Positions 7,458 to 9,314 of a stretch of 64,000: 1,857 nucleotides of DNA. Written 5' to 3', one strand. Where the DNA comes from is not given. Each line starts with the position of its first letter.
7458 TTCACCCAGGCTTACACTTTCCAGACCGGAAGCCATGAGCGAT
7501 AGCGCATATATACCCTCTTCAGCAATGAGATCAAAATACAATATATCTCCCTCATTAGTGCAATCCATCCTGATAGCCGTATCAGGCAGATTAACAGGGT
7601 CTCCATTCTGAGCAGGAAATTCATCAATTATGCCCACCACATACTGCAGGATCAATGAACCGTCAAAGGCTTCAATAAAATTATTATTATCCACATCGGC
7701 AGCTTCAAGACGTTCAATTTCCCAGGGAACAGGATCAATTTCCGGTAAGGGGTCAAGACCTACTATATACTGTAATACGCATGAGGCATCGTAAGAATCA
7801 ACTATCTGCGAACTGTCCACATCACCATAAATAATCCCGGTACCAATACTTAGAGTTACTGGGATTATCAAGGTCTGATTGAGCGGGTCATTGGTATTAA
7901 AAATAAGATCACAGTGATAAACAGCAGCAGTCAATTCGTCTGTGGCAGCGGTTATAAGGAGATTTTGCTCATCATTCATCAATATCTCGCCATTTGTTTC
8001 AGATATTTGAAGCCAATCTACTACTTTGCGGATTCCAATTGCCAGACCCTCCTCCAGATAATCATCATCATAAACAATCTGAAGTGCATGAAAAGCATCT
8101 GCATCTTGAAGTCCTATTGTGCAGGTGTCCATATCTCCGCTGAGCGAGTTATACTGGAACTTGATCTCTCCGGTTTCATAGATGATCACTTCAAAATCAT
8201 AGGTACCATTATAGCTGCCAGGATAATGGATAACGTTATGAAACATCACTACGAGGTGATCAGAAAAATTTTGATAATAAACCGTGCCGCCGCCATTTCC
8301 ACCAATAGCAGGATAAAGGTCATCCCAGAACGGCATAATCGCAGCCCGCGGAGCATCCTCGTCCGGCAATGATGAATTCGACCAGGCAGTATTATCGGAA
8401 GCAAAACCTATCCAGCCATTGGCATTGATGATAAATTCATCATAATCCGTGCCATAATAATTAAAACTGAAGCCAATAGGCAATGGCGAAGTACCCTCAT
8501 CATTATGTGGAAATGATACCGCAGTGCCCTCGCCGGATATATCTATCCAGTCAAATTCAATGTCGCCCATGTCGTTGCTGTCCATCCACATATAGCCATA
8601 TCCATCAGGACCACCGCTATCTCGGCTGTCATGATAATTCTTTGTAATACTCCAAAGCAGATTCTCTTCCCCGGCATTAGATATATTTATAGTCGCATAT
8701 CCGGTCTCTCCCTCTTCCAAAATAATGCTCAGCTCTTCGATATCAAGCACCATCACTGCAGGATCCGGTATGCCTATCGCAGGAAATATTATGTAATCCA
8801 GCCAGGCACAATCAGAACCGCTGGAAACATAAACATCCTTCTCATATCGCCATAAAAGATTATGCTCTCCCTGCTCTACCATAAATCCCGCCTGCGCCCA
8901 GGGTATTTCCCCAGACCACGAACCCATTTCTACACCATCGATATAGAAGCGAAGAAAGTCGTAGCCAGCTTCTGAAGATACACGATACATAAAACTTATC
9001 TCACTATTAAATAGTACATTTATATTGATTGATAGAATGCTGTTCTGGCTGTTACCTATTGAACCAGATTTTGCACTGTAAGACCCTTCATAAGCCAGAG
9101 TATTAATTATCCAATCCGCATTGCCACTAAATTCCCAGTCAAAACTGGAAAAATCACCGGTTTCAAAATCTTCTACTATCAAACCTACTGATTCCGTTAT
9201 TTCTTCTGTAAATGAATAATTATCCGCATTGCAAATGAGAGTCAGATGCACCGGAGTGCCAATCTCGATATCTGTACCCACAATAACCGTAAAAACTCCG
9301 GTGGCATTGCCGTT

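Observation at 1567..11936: Adjacent C25 (gingipain-type) giants sharing a dockerin-like module: possible cohesin-dockerin-style surface protease complex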

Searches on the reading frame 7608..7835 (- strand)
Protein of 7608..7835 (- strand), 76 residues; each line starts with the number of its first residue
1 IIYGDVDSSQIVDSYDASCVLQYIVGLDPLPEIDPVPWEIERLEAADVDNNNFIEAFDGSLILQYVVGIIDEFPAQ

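Call 62: find_related_loci(query=A6, collection=genome_contigs, flank=10000)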
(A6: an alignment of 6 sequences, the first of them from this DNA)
Query A6 (76 aa) in genome_contigs; peptide patterns used: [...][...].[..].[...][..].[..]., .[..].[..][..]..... (x = any residue, [..] = any of these).
77 stretches matched a pattern; 46 encode a relative of the query (tblastn E <= 1e-3); 44 distinct loci.
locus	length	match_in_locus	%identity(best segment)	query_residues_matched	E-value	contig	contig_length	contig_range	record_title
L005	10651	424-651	91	1-76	3e-42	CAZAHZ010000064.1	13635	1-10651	MAG TPA_asm: uncultured Candidatus Cloacimonadota bacterium isolate SRP178699_co2_176 genome assembly, contig: NODE_3933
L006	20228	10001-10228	80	1-76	7e-39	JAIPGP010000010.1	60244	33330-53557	MAG: Candidatus Cloacimonadota bacterium isolate Tobar13.5m-G52 Tobar13-5m-C544, whole genome shotgun sequence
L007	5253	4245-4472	74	1-76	9e-35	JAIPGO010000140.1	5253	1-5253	MAG: Candidatus Cloacimonadota bacterium isolate Tobar13.5m-G51 Tobar13-5m-C15687, whole genome shotgun sequence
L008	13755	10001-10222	66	1-74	9e-32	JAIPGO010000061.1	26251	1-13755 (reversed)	MAG: Candidatus Cloacimonadota bacterium isolate Tobar13.5m-G51 Tobar13-5m-C2061, whole genome shotgun sequence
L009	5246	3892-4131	68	1-76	2e-30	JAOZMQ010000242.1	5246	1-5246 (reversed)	MAG: Candidatus Cloacimonadota bacterium isolate GMC3.metabat2.36 GMC3_7725_length_5246_cov_7.086688, whole genome shotg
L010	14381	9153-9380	63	1-76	3e-29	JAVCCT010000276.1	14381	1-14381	MAG: Candidatus Stygibacter frigidus isolate MAG_3300035698_198 Ga0374944_283061, whole genome shotgun sequence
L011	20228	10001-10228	64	1-76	7e-29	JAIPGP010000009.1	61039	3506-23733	MAG: Candidatus Cloacimonadota bacterium isolate Tobar13.5m-G52 Tobar13-5m-C527, whole genome shotgun sequence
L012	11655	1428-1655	61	1-76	2e-27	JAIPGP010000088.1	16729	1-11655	MAG: Candidatus Cloacimonadota bacterium isolate Tobar13.5m-G52 Tobar13-5m-C3929, whole genome shotgun sequence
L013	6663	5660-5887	64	1-76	4e-27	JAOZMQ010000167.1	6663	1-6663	MAG: Candidatus Cloacimonadota bacterium isolate GMC3.metabat2.36 GMC3_5201_length_6663_cov_8.260139, whole genome shotg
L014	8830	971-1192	62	3-76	9e-27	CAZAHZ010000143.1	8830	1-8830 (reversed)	MAG TPA_asm: uncultured Candidatus Cloacimonadota bacterium isolate SRP178699_co2_176 genome assembly, contig: NODE_8420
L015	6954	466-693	59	1-76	6e-27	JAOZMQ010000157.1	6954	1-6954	MAG: Candidatus Cloacimonadota bacterium isolate GMC3.metabat2.36 GMC3_4801_length_6954_cov_7.557182, whole genome shotg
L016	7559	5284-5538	64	1-76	2e-26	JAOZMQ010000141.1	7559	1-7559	MAG: Candidatus Cloacimonadota bacterium isolate GMC3.metabat2.36 GMC3_4159_length_7559_cov_7.087820, whole genome shotg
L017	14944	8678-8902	61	2-76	4e-26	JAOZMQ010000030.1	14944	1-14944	MAG: Candidatus Cloacimonadota bacterium isolate GMC3.metabat2.36 GMC3_1113_length_14944_cov_8.310565, whole genome shot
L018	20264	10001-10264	57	1-76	8e-26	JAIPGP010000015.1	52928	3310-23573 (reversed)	MAG: Candidatus Cloacimonadota bacterium isolate Tobar13.5m-G52 Tobar13-5m-C688, whole genome shotgun sequence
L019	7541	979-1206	57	1-76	1e-25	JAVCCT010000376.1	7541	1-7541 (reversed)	MAG: Candidatus Stygibacter frigidus isolate MAG_3300035698_198 Ga0374944_282980, whole genome shotgun sequence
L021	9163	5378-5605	54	1-76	5e-25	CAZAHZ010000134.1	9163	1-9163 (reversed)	MAG TPA_asm: uncultured Candidatus Cloacimonadota bacterium isolate SRP178699_co2_176 genome assembly, contig: NODE_7869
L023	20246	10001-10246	56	3-76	5e-25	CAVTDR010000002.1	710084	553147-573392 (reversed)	MAG: uncultured Bacteroidetes bacterium isolate MFD00905.bin.1.42 genome assembly, contig: contig_11779, whole genome sh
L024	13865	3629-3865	53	1-76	1e-24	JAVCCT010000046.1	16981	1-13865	MAG: Candidatus Stygibacter frigidus isolate MAG_3300035698_198 Ga0374944_283048, whole genome shotgun sequence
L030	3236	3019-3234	61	1-72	3e-23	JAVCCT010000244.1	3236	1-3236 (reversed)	MAG: Candidatus Stygibacter frigidus isolate MAG_3300035698_198 Ga0374944_283013, whole genome shotgun sequence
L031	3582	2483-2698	56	3-74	5e-23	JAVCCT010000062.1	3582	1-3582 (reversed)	MAG: Candidatus Stygibacter frigidus isolate MAG_3300035698_198 Ga0374944_283153, whole genome shotgun sequence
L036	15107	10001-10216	51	4-75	4e-20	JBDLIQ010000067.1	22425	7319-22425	MAG: Bacteroidota bacterium isolate MAG042 MAG042_67, whole genome shotgun sequence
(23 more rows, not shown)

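Call 64: search_protein_families(library=pfam, proteins=[L021:3986-5608:+, L021:5657-6148:+, L021:6139-7200:+, L011:15235-20226:+, L011:1721-5626:+, L011:5669-10333:+, L011:10408-15132:+], max_evalue=0.001)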
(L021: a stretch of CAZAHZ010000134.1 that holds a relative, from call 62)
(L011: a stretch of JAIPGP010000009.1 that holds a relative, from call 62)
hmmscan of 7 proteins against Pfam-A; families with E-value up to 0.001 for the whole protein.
L021:3986-5608:+ (541 aa): 3 families
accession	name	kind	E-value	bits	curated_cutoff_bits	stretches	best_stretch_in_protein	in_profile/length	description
PF04371.20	PAD_porph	-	2e-25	90.1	25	1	82-350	38-317/321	Porphyromonas-type peptidyl-arginine deiminase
PF00404.24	Dockerin_1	-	1.2e-08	35.5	22.9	1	467-529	1-55/57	Dockerin type I domain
PF19077.6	Big_13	-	0.0004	21.3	27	0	387-449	33-94/102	Bacterial Ig-like domain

L021:5657-6148:+ (164 aa): 1 family
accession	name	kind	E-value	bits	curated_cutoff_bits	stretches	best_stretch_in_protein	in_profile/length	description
PF00963.24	Cohesin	-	1.9e-07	31.8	24.1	1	38-142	8-123/139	Cohesin domain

L021:6139-7200:+ (354 aa): 6 families
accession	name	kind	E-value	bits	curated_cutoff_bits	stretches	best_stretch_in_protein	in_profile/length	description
PF22352.2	K319L-like_PKD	-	1.8e-10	41.1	27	1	165-247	1-84/84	K319L-like, PKD domain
PF13860.13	FlgD_ig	-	1e-07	32.2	27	1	279-343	14-77/79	FlgD Ig-like domain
PF18962.6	Por_Secre_tail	-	1.7e-07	31.8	27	1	268-348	1-71/75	Secretion system C-terminal sorting domain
PF00963.24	Cohesin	-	2.5e-07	31.4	24.1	1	34-117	3-88/139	Cohesin domain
PF18911.6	PKD_4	-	4.3e-07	30.3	27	1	160-206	3-49/85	PKD domain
PF02010.21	REJ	-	6.5e-05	22.2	25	1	139-238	59-189/452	REJ domain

L011:15235-20226:+ (1664 aa): 7 families
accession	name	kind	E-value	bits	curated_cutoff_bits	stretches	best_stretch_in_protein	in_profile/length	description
PF00963.24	Cohesin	-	1.5e-33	116.4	24.1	4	294-392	3-110/139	Cohesin domain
PF22352.2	K319L-like_PKD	-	3.6e-32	110.7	27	3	1411-1493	1-84/84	K319L-like, PKD domain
PF18911.6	PKD_4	-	4.9e-21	75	27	3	1497-1584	1-85/85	PKD domain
PF21027.3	Sde0182_C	-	3.1e-13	50.5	27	0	1515-1536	1-22/83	Cellulose-binding protein Sde0182, C-terminal domain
PF17963.7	Big_9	-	8.8e-12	46.2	23.6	1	1497-1583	1-87/89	Bacterial Ig domain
PF02010.21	REJ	-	1.2e-10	41.1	25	1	1457-1584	40-198/452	REJ domain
PF00801.26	PKD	-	6.8e-07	29.6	23.5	0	1512-1584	13-80/80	PKD domain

L011:1721-5626:+ (1302 aa): 6 families
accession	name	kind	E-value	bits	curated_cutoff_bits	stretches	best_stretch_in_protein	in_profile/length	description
PF01364.23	Peptidase_C25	-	2.7e-54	185.3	23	1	239-562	1-373/374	Peptidase family C25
PF08126.16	Propeptide_C25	-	5.5e-27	94.7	22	1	28-198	5-177/205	Propeptide_C25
PF13860.13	FlgD_ig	-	5.2e-10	39.6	27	1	1228-1283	13-69/79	FlgD Ig-like domain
PF03785.20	Peptidase_C25_C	-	2e-08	34.4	25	1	570-648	3-79/79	Peptidase family C25, C terminal ig-like domain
PF18962.6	Por_Secre_tail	-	6.1e-08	33.3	27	1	1219-1299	2-74/75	Secretion system C-terminal sorting domain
PF00404.24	Dockerin_1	-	3.4e-06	27.6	22.9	1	1018-1078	1-55/57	Dockerin type I domain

L011:5669-10333:+ (1555 aa): 3 families
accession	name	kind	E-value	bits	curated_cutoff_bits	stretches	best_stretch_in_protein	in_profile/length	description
PF01364.23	Peptidase_C25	-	9.7e-53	180.2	23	1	236-567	1-373/374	Peptidase family C25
PF08126.16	Propeptide_C25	-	2.4e-23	82.8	22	1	39-225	15-200/205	Propeptide_C25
PF00404.24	Dockerin_1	-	3.7e-07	30.7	22.9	1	1447-1509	1-55/57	Dockerin type I domain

L011:10408-15132:+ (1575 aa): 9 families
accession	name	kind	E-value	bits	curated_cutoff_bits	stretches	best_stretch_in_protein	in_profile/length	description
PF00932.25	LTD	-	4e-38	130.6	34.3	3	329-439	4-107/109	Lamin Tail Domain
PF22058.2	X25_BaPul_like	-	2.6e-10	40.7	27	1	633-697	12-77/87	Pullulanase X25 domain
PF00686.25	CBM_20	-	6.9e-10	39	23.3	0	612-697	2-95/97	Starch binding domain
PF13860.13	FlgD_ig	-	4.9e-09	36.5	27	1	1502-1556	15-69/79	FlgD Ig-like domain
PF16561.11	AMPK1_CBM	-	2.7e-07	31.1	26.8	0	628-682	12-62/85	Glycogen recognition site of AMP-activated protein kinase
PF18962.6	Por_Secre_tail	-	5e-06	27.1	27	1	1491-1571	2-73/75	Secretion system C-terminal sorting domain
PF00404.24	Dockerin_1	-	0.00015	22.3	22.9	1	1299-1358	1-55/57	Dockerin type I domain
PF02922.24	CBM_48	-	0.00018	22.2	22.4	0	628-678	23-73/83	Carbohydrate-binding module 48 (Isoamylase N-terminal domain)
PF10342.15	Kre9_KNH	-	0.00028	22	24.6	0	241-321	2-92/94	Kre9/KNH-like N-terminal Ig-like domain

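Call 84: search_protein_families(library=pfam, proteins=[L023:4795-7878:+, L036:8666-10813:+], max_evalue=0.01)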
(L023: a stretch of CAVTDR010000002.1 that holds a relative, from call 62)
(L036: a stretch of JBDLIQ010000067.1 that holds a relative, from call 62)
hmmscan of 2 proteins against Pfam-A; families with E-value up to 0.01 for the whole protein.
L023:4795-7878:+ (1028 aa): 3 families
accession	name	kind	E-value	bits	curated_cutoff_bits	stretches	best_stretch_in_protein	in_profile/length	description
PF13385.13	Laminin_G_3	-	2.7e-21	76.7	27.6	1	470-623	3-151/151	Concanavalin A-like lectin/glucanases superfamily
PF18962.6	Por_Secre_tail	-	2e-12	47.6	27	1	960-1026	1-74/75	Secretion system C-terminal sorting domain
PF00963.24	Cohesin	-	4e-07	30.8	24.1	1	648-747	14-123/139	Cohesin domain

L036:8666-10813:+ (716 aa): 4 families
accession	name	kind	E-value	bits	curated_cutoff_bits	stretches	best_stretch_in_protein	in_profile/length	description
PF18962.6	Por_Secre_tail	-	1.2e-14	54.7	27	1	646-713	1-73/75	Secretion system C-terminal sorting domain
PF00932.25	LTD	-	4.3e-09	37.2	34.3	1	36-151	2-106/109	Lamin Tail Domain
PF00963.24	Cohesin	-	1.7e-06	28.7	24.1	1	219-307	6-100/139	Cohesin domain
PF19078.6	Big_12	-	0.0015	19.2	27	1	341-429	2-92/102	Bacterial Ig-like domain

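Call 85: find_related_loci(query=L021:6139-7200:+, collection=metagenome_contigs, flank=6000)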
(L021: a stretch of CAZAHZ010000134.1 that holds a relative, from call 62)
Query L021:6139-7200:+ (354 aa) in metagenome_contigs; peptide patterns used: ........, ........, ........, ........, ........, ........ (x = any residue, [..] = any of these).
54 stretches matched a pattern; 3 encode a relative of the query (tblastn E <= 1e-3); 3 distinct loci.
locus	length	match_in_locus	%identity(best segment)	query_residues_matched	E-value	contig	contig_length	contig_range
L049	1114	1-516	100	183-354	5e-125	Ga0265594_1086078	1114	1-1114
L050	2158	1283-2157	100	1-159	8e-94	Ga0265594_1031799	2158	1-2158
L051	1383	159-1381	64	1-349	2e-67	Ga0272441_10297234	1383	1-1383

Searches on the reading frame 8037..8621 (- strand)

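Call 87: search_protein_families(library=pfam, proteins=[window:8037-8621:-], max_evalue=1)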
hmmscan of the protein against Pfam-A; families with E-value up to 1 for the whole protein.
window:8037-8621:- (195 aa): 1 family
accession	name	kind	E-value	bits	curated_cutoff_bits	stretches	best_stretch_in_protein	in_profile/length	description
PF06119.19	NIDO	-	0.0031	18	25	1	62-121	2-55/186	Nidogen-like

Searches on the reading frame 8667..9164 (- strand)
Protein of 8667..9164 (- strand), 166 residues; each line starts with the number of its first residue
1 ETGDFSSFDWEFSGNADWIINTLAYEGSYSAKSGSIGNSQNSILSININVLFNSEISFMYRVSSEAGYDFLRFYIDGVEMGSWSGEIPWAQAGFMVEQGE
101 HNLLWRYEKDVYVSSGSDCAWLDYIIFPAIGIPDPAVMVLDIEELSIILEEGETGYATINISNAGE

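Call 87: search_protein_families(library=pfam, proteins=[window:8667-9164:-], max_evalue=1)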
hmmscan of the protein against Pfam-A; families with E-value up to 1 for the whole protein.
window:8667-9164:- (166 aa): 1 family
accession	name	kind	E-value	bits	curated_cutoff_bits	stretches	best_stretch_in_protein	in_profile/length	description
PF17054.10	JUPITER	-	0.33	10.9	27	1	24-66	135-177/359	Microtubule-Associated protein Jupiter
